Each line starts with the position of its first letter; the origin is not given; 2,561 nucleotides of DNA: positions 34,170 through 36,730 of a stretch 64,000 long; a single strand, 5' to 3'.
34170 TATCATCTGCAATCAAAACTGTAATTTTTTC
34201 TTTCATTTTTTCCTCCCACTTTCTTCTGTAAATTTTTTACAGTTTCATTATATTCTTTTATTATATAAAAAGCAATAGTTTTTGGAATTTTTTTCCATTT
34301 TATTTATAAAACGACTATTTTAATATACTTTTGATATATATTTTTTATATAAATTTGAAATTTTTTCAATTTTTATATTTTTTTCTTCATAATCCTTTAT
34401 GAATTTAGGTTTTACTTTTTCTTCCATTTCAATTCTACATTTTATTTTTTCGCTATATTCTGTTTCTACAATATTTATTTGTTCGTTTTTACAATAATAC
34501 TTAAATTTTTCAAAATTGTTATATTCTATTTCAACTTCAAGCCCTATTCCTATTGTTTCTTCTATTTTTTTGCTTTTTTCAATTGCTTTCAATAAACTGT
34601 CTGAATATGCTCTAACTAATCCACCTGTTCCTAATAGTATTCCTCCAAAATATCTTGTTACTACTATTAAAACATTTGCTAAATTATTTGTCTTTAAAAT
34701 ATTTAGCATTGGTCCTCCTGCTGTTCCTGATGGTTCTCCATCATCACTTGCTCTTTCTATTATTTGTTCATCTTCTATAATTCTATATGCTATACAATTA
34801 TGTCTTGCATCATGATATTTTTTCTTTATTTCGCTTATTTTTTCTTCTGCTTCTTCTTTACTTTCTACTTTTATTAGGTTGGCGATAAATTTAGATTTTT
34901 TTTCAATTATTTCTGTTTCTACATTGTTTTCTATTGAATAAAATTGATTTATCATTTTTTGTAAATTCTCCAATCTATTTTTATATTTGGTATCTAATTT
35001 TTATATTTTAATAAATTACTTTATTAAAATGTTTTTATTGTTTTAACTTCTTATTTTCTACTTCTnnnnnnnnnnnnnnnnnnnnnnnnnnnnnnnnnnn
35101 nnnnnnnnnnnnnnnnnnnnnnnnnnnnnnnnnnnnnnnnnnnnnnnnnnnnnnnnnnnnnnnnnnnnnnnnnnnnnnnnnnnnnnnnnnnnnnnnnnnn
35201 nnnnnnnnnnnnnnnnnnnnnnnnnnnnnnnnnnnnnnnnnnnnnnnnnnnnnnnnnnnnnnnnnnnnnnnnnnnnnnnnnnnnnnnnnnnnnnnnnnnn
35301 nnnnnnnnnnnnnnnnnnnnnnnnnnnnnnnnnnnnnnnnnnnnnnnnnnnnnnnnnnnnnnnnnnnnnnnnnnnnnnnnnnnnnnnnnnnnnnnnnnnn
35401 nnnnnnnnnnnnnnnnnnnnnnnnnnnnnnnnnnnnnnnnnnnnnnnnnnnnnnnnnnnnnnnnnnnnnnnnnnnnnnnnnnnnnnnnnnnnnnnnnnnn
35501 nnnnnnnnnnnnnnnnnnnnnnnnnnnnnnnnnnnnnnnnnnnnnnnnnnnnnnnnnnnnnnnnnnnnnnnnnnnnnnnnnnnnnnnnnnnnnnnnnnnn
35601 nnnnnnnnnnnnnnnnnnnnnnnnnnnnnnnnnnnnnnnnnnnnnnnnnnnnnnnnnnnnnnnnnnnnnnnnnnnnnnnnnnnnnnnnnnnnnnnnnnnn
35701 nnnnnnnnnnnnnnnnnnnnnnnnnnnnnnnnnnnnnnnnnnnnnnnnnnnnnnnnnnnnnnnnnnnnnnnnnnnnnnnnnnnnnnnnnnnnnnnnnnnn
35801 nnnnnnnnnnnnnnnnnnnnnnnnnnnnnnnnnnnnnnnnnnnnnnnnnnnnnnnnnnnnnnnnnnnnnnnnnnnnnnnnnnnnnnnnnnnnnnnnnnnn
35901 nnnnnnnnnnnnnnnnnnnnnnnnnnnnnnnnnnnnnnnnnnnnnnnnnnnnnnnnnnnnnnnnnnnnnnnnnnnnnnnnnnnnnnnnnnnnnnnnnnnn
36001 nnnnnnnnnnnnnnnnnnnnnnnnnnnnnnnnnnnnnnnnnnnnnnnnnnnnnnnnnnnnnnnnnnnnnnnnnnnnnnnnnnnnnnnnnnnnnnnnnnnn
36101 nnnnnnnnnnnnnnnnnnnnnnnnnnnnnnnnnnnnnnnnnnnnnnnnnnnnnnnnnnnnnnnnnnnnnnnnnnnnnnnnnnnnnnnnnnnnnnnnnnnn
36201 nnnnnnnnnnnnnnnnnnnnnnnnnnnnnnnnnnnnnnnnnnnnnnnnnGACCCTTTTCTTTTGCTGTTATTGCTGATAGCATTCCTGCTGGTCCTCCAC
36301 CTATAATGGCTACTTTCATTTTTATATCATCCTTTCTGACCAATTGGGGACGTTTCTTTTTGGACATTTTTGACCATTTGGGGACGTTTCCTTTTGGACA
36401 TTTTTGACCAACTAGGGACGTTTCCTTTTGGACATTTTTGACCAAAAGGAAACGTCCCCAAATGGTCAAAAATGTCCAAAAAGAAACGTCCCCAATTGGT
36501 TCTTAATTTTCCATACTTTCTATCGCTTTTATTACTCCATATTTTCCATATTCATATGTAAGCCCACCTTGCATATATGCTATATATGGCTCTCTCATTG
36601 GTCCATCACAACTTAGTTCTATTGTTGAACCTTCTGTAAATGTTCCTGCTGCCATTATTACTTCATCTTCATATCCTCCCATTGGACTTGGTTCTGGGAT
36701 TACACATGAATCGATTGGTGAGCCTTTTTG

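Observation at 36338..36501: Array of 34-bp units (3 direct plus 2 inverted) forming a 59-bp perfect palindrome between ynbB and the flavoprotein gene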

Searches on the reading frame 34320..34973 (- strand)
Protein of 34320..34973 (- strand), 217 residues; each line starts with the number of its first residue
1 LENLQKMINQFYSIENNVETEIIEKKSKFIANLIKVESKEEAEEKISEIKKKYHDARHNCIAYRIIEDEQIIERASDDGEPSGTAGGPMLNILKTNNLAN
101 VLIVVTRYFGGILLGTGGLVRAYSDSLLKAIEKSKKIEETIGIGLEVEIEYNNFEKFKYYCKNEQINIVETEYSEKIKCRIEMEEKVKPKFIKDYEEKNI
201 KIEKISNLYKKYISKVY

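Call 10: search_protein_families(library=ncbifam, proteins=[window:34320-34973:-])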
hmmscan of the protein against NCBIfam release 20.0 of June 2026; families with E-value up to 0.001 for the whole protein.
window:34320-34973:- (217 aa): 2 families
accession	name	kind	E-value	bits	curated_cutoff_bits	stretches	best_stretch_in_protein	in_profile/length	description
TIGR00257.1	IMPACT_YIGZ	hypoth_equivalog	1e-56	191.7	167.95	1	7-202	1-197/205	YigZ family protein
NF008600.0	PRK11568.1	equivalog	2.2e-35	122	298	1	20-186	15-180/204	IMPACT family protein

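Call 11: search_protein_families(library=pfam, proteins=[window:34320-34973:-])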
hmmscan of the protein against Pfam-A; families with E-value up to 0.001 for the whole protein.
window:34320-34973:- (217 aa): 2 families
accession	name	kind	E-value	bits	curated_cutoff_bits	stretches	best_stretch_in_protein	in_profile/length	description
PF01205.25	UPF0029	-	3.3e-41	140.1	27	1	25-130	1-106/107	Uncharacterized protein family UPF0029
PF09186.17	DUF1949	-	1.1e-07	32.1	23.7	1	147-193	1-47/56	Domain of unknown function (DUF1949)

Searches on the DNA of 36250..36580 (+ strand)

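Call 82: search_dna_similar(query=window:36330-36505:+, collection=plasmids, mode=distant, max_evalue=0.001, max_rows=10)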
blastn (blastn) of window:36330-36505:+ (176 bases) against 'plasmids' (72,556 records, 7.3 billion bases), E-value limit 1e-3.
No match.

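Call 83: search_dna_similar(query=window:36330-36505:+, collection=phages, mode=distant, max_evalue=0.001, max_rows=10)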
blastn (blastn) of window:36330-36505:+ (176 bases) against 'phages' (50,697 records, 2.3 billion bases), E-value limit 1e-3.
No match.

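Call 94: search_rna_families(source=window, start=36250, end=36580, threshold=evalue, max_evalue=1)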
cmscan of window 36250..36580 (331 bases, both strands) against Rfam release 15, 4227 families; matches with E-value up to 1: 30.
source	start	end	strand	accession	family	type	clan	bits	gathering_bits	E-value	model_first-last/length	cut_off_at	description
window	36334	36505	-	RF04156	MIR2670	Gene; miRNA;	-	71.6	117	3.5e-15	1-200/200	no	MIR2670 microRNA precursor family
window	36335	36505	+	RF04156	MIR2670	Gene; miRNA;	-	68.4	117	2.3e-14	1-200/200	no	MIR2670 microRNA precursor family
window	36344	36494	-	RF04174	MIR4208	Gene; miRNA;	-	66.9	140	1.6e-10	1-191/191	no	MIR4208 microRNA precursor family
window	36339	36500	-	RF00885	MIR821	Gene; miRNA;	-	66.7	249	4.6e-12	45-231/275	no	MIR821 microRNA precursor family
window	36342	36497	-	RF04134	MIR7504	Gene; miRNA;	-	63.4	83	7.7e-12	1-124/124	no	MIR7504 microRNA precursor family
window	36349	36490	+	RF04128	MIR8562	Gene; miRNA;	-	62.4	211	5.1e-11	1-242/242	no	MIR8562 microRNA precursor family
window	36357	36482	-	RF04128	MIR8562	Gene; miRNA;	-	62.4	211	5.3e-11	1-242/242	no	MIR8562 microRNA precursor family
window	36407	36500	-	RF03940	MIR9563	Gene; miRNA;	-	46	90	4.6e-08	1-127/127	no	MIR9563 microRNA precursor family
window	36407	36504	-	RF00984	mir-576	Gene; miRNA;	-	45.6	99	3.4e-09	1-90/90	no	mir-576 microRNA precursor family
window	36415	36492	-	RF03322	mir-1641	Gene; miRNA;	-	42.4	104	5.6e-08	1-85/85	no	mir-1641 microRNA precursor family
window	36396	36477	-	RF00972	mir-651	Gene; miRNA;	-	42.4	106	1e-07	1-86/86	no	mir-651 microRNA precursor family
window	36342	36480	-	RF01589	plasmodium_snoR11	Gene; snRNA; snoRNA; HACA-box;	-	41.8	80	3.1e-05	1-207/207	no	small nucleolar RNA snoR11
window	36358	36481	+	RF03246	MIR1515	Gene; miRNA;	-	40.3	140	5.1e-07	1-137/137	no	MIR1515 microRNA precursor family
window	36362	36477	+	RF00794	mir-42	Gene; miRNA;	CL00088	39.8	70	9e-08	1-102/102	no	mir-42 microRNA precursor family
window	36341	36499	+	RF04150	MIR2655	Gene; miRNA;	-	39.6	122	0.00012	1-267/267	no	MIR2655 microRNA precursor family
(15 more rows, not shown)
